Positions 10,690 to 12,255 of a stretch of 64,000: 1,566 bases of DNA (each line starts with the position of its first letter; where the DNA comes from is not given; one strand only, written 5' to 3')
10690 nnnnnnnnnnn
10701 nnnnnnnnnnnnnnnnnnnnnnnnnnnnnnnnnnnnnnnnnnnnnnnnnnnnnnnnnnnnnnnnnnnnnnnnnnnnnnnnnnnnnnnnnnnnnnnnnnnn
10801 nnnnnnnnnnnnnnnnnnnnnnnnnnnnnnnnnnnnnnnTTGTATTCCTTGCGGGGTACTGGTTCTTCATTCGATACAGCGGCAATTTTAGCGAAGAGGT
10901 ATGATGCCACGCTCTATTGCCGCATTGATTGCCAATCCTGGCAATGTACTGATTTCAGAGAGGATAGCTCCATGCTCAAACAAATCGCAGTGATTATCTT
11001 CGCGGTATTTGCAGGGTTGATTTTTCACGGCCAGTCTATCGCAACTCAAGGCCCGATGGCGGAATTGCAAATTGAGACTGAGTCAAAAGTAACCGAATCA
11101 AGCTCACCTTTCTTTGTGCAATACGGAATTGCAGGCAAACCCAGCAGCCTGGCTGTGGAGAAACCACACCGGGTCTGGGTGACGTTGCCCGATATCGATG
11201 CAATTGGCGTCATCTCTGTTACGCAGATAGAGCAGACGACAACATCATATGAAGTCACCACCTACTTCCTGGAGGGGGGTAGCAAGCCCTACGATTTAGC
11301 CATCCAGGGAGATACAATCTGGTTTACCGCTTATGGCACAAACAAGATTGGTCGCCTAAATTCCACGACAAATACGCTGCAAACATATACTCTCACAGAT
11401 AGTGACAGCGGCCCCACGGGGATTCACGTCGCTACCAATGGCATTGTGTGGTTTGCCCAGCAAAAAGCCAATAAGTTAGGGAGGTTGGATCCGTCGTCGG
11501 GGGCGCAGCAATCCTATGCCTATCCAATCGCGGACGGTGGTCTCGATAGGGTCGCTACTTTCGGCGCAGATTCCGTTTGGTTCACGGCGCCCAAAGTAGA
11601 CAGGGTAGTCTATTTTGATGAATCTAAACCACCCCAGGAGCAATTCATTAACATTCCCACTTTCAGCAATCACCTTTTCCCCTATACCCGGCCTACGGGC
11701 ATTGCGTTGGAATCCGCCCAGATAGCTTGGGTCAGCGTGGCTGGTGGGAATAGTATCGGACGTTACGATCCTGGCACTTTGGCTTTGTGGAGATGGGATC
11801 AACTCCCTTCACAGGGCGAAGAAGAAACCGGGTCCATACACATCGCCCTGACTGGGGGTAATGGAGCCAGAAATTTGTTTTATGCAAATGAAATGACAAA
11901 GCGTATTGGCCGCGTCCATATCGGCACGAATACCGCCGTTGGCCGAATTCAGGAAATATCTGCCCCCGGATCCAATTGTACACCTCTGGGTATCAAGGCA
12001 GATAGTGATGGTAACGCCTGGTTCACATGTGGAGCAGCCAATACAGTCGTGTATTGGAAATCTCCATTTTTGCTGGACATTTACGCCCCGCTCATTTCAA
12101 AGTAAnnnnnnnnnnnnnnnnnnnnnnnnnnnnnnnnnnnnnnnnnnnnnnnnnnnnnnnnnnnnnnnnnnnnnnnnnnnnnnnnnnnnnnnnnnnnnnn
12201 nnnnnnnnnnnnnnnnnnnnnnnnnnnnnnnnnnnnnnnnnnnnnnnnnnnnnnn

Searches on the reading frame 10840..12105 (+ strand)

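Call 60: search_protein_families(library=pfam, proteins=[window:10840-12105:+], max_evalue=0.00001)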
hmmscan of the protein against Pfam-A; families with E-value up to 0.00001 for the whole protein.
window:10840-12105:+ (421 aa): 1 family
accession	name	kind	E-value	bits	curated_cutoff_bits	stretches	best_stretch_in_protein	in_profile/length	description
PF24684.1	Vgb_lyase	-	1e-30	107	50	2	100-310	14-208/290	Virginiamycin B lyase family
